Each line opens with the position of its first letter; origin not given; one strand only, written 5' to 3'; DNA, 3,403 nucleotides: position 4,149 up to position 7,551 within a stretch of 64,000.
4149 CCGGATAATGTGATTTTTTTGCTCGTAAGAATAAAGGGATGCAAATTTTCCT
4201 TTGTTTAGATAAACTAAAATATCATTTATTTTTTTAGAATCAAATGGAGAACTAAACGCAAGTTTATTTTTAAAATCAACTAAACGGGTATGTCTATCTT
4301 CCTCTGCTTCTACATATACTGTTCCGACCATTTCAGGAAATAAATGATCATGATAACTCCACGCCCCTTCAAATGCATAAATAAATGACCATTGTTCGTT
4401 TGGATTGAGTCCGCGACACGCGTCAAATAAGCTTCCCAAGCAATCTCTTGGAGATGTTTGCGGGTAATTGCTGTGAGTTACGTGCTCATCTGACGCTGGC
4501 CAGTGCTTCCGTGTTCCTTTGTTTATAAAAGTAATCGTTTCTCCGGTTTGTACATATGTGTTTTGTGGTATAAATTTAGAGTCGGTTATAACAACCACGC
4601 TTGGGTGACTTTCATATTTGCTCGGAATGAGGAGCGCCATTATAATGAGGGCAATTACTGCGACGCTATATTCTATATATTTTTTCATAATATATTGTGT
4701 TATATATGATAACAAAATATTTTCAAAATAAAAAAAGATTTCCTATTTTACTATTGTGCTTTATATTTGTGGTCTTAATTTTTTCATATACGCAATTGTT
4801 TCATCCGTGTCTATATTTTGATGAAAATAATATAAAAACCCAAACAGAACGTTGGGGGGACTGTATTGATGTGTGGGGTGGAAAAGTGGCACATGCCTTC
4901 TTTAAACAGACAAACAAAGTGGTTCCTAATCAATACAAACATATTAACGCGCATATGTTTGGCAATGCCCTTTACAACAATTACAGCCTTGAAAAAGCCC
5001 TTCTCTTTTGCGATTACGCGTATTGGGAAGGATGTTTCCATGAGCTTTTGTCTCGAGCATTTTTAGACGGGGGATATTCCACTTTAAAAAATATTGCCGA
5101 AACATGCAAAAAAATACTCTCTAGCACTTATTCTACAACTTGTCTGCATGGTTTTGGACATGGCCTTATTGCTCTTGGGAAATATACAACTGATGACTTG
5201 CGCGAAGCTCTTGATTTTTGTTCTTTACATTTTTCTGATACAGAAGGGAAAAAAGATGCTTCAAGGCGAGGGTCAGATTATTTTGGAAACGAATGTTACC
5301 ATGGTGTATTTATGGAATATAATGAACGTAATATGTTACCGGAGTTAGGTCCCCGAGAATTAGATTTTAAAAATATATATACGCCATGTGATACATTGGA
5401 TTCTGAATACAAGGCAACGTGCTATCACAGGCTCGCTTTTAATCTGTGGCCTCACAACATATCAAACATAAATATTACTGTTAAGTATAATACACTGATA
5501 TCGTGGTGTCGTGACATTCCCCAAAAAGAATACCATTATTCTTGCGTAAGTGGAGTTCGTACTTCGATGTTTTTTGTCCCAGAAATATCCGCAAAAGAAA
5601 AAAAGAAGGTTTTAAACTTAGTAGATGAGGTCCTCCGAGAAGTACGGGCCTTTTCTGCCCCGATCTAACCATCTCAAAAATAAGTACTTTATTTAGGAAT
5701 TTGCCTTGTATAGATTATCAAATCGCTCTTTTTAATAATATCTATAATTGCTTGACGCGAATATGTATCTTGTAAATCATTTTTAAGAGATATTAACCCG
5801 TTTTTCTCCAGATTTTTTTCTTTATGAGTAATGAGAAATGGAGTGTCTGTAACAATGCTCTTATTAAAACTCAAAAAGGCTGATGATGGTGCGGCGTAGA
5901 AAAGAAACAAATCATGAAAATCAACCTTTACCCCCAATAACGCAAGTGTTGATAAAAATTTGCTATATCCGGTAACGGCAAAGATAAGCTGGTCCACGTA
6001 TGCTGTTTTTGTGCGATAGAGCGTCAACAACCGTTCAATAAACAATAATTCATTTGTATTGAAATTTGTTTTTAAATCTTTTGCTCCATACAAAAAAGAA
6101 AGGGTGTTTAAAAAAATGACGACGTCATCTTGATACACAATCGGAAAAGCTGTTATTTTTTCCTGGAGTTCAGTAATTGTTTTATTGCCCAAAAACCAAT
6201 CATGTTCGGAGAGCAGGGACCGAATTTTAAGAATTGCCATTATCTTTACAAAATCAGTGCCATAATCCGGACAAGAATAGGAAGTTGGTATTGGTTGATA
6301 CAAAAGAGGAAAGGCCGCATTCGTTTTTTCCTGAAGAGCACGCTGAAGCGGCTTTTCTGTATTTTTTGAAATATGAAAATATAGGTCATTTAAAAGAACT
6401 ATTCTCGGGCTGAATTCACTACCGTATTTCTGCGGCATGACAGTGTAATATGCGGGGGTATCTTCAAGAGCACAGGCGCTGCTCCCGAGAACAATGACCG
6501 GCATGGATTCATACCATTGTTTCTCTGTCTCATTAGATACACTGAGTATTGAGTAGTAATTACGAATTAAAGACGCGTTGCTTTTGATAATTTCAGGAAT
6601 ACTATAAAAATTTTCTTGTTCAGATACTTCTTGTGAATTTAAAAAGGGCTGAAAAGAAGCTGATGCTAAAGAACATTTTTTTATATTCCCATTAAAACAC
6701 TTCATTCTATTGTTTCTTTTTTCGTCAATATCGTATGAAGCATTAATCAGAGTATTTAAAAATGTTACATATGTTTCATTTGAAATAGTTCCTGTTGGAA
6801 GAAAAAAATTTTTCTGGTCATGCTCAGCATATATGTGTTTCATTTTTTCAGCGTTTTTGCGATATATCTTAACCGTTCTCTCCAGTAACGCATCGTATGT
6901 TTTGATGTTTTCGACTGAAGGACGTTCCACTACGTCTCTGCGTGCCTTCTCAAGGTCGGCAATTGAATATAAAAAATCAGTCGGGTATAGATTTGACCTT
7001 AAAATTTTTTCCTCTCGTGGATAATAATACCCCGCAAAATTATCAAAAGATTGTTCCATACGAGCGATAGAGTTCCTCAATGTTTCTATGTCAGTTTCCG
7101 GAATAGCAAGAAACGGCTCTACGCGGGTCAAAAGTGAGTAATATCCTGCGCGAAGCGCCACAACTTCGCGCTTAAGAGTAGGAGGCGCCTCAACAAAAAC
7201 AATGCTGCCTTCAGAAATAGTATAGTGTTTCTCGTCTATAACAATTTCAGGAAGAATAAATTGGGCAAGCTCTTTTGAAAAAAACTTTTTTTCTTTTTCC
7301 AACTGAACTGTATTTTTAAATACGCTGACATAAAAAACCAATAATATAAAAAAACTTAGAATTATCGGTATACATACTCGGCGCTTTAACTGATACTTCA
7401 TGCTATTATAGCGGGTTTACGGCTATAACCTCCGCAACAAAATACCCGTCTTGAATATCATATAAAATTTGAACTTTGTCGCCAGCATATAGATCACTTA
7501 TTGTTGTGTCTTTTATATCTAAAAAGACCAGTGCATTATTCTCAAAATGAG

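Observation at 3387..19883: Expanded family of eight secreted Cys/His-rich paralogs sharing HxxGxxxY, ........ and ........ motifs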

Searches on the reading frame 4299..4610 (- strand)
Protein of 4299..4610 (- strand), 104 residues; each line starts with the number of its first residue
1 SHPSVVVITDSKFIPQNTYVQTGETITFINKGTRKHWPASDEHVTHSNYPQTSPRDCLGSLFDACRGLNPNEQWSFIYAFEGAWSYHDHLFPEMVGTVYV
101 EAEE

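Call 68: search_solved_structures(query=A4, max_evalue=1, show_alignments=4)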
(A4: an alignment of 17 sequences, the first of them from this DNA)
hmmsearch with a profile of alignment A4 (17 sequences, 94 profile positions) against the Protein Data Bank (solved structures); distinct sequences matched with E-value up to 1: 135 (the best 60 are shown).
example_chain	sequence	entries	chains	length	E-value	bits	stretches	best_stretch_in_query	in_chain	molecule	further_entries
1sfd_A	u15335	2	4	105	1.1e-07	34.9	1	4-91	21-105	Amicyanin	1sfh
9cck_A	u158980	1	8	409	1.7e-07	34.2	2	11-90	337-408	Copper-containing nitrite reductase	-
1sf3_A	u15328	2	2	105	2.6e-07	33.7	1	4-91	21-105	Amicyanin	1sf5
6hbe_A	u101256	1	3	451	4.4e-07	32.9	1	4-92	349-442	Copper-containing nitrite reductase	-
2qdv_A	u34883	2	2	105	5.6e-07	32.6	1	4-91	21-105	Amicyanin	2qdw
1mda_A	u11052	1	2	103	6.5e-07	32.4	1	4-91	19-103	AMICYANIN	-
1aac_A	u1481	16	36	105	6.9e-07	32.3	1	4-91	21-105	AMICYANIN | PROTEIN (AMICYANIN)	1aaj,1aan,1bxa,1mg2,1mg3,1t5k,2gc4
2gb2_A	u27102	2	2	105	8.5e-07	32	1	4-91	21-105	Amicyanin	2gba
4p5r_A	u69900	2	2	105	1.2e-06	31.6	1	4-91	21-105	Amicyanin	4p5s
3ie9_A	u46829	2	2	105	1.4e-06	31.3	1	4-90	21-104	Amicyanin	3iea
3rym_A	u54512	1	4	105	1.6e-06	31.2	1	4-90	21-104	Amicyanin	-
2idq_A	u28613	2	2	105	2e-06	30.9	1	4-90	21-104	Amicyanin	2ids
2idt_A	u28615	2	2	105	2e-06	30.8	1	4-90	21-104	Amicyanin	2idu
3ply_A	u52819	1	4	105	7.9e-06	28.9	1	4-90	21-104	Amicyanin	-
5fc9_A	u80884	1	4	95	7.7e-05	25.8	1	10-90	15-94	Blue (Type 1) copper domain protein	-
9cck_C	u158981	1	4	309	0.17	15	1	24-85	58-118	Copper-containing nitrite reductase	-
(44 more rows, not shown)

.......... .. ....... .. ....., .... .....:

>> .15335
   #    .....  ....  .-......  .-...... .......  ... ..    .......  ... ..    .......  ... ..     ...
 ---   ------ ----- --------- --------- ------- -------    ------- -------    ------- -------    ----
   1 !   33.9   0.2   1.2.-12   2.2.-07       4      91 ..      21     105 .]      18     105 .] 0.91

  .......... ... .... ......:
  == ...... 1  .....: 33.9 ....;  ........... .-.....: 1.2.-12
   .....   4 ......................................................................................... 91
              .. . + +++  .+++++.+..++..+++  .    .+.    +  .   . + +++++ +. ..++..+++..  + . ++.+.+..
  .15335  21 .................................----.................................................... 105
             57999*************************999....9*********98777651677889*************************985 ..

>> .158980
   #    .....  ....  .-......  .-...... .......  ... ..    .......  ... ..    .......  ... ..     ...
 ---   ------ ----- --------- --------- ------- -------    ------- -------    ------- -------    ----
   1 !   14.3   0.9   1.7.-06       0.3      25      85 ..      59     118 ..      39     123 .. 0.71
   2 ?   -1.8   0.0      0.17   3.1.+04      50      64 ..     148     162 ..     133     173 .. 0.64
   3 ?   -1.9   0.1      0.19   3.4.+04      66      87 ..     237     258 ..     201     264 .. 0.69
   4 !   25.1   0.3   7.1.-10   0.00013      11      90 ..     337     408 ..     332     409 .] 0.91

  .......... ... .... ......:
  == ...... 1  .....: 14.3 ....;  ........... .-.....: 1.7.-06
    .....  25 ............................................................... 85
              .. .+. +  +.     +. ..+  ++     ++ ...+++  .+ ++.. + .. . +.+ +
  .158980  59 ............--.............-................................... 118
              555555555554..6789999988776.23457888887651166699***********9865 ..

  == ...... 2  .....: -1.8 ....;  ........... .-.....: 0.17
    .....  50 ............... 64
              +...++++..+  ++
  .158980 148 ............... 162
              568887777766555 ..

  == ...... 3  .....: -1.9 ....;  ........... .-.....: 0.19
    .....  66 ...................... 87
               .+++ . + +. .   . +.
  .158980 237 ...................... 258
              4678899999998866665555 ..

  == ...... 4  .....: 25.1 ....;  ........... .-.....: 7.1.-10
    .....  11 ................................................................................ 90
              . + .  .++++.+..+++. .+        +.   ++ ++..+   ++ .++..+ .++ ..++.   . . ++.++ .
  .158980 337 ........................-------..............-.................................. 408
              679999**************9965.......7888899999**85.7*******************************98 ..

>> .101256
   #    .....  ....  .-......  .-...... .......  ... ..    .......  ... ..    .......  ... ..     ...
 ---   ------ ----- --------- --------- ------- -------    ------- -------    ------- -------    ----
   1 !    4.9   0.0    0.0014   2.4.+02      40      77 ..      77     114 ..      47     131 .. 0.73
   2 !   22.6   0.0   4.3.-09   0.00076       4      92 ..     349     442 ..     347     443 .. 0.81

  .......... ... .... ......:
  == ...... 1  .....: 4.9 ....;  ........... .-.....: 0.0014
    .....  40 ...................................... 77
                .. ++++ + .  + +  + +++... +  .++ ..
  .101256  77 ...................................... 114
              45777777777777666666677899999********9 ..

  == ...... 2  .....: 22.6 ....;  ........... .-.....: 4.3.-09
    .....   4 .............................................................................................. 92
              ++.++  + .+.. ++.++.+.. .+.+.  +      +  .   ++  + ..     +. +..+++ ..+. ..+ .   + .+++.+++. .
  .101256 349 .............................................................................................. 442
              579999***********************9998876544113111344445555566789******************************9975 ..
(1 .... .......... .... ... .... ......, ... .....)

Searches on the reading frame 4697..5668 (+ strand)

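Call 3: search_protein_families(library=pfam, proteins=[window:4697-5668:+], max_evalue=1)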
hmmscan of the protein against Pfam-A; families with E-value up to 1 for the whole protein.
window:4697-5668:+ (323 aa): 5 families
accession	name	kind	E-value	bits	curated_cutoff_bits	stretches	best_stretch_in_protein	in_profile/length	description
PF17033.10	Peptidase_M99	-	0.0053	16.7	27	1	39-89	137-184/267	Carboxypeptidase controlling helical cell shape catalytic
PF17498.7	DUF5433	-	0.038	14.7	27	1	17-47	14-42/67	Family of unknown function (DUF5433)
PF01302.31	CAP_GLY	-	0.066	13.6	26.5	1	174-209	28-63/65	CAP-Gly domain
PF10754.15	DUF2569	-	0.17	12.8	26.5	1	2-47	68-116/143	Protein of unknown function (DUF2569)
PF13800.11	Sigma_reg_N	-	0.19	12.5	26.3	1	6-45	4-42/91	Sigma factor regulator N-terminal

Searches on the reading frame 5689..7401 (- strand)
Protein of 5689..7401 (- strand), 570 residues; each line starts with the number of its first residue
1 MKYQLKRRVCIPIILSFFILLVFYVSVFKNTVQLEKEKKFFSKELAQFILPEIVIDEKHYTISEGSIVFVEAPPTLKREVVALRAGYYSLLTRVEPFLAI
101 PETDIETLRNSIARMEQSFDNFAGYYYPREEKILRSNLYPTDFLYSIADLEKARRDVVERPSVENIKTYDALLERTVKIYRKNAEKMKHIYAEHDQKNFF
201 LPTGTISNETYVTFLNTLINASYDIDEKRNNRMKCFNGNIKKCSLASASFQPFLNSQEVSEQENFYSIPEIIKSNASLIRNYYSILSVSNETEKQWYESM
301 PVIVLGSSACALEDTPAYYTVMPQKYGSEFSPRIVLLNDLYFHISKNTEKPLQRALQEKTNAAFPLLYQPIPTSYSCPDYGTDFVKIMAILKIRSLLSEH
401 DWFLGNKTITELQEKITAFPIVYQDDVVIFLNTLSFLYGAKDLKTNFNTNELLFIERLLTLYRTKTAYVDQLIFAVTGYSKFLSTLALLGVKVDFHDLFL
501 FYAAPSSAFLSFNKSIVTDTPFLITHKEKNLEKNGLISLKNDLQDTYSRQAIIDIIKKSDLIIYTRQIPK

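Call 42: search_protein_families(library=pfam, proteins=[window:5689-7401:-], max_evalue=0.01)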
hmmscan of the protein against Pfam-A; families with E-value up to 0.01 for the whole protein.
window:5689-7401:- (570 aa): 0 families

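Call 79: search_protein_families(library=phrogs, proteins=[window:5689-7401:-], max_evalue=0.01)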
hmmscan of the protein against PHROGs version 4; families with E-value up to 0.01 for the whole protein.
window:5689-7401:- (570 aa): 0 families
